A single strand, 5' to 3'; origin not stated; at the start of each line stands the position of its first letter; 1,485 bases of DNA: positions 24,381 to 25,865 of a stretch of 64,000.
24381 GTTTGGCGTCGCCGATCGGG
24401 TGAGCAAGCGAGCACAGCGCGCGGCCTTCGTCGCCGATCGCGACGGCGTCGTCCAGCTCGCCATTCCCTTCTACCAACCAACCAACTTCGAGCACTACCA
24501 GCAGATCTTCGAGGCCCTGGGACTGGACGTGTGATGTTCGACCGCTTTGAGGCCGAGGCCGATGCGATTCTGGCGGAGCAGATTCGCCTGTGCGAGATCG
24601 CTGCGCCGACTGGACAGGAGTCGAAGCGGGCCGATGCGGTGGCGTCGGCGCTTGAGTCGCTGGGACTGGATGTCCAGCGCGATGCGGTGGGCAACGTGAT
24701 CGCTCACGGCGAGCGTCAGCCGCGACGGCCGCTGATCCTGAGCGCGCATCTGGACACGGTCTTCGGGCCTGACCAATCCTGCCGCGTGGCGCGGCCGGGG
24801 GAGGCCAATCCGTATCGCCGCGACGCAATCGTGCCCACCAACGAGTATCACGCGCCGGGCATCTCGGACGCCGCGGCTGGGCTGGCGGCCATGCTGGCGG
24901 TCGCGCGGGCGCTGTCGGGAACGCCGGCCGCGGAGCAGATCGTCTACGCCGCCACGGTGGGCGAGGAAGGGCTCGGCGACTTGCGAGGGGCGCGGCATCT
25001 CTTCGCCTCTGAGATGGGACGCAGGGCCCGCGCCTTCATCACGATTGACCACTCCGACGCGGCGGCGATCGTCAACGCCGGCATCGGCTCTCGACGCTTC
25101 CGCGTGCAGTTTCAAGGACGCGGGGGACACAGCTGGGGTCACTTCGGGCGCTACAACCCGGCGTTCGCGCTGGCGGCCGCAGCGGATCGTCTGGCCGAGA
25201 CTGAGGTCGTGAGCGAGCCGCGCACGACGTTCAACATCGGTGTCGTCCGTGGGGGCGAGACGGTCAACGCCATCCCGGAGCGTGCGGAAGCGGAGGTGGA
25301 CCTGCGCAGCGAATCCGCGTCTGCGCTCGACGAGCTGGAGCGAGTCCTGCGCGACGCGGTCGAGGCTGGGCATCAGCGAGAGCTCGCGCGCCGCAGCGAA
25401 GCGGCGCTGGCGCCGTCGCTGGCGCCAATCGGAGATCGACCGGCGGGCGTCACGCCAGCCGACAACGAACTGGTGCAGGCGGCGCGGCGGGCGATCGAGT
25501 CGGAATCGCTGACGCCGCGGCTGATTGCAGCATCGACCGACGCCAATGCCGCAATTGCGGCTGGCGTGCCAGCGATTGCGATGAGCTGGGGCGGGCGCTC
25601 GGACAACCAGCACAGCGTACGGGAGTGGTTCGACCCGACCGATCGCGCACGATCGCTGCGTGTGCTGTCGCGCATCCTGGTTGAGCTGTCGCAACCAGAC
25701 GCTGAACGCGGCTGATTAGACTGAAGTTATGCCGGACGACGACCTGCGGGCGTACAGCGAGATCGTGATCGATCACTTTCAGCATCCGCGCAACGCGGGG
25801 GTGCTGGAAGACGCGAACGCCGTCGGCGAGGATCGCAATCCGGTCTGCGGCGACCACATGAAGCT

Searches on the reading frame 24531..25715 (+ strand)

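Call 57: search_protein_families(library=pfam, proteins=[window:24531-25715:+], max_evalue=0.00001)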
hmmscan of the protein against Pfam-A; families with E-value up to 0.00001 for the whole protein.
window:24531-25715:+ (394 aa): 3 families
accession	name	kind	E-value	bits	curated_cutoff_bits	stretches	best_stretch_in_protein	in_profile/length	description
PF01546.33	Peptidase_M20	-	3.1e-20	73.4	24.6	1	69-383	1-204/206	Peptidase family M20/M25/M40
PF07687.19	M20_dimer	-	1.6e-13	51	21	1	186-279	5-101/107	Peptidase dimerisation domain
PF04389.22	Peptidase_M28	-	2.2e-13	50.8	21.3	1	55-174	1-94/193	Peptidase family M28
